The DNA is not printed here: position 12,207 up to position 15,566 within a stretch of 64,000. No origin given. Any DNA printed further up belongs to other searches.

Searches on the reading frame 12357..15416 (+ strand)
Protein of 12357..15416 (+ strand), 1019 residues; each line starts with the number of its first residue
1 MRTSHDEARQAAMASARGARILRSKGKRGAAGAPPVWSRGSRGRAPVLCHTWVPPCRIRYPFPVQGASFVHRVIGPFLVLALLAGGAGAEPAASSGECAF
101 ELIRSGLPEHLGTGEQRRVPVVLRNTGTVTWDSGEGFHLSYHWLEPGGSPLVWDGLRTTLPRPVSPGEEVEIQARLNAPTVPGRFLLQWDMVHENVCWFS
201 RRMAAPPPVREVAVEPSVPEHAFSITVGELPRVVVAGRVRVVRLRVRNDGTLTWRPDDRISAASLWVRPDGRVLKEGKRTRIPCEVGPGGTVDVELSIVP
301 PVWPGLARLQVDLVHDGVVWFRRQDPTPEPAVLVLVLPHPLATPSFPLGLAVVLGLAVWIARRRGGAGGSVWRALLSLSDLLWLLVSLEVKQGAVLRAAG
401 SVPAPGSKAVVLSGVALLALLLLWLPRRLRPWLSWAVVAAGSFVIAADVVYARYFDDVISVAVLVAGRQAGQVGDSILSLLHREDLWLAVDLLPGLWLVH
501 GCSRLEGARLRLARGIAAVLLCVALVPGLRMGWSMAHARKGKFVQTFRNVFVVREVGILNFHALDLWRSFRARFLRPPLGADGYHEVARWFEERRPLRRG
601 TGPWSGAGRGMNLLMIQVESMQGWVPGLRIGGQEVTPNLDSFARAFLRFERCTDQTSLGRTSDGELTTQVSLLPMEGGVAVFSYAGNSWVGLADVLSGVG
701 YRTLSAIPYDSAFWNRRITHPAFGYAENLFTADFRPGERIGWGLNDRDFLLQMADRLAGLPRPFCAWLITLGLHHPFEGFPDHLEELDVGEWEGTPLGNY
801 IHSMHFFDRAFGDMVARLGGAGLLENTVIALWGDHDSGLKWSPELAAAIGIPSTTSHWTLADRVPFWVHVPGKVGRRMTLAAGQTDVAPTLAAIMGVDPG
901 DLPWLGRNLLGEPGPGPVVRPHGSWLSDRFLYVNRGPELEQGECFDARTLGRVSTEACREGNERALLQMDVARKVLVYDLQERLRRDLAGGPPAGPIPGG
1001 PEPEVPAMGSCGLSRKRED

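Call 69: search_protein_families(library=pfam, proteins=[window:12357-15416:+], max_evalue=0.00001)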
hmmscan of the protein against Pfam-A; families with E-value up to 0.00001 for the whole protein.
window:12357-15416:+ (1019 aa): 2 families
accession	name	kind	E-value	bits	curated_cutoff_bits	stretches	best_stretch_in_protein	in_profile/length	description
PF00884.28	Sulfatase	-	7e-19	68.7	25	1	612-897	2-301/301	Sulfatase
PF16158.11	N_BRCA1_IG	-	3.7e-09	37.5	28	1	123-202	20-101/108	Ig-like domain from next to BRCA1 gene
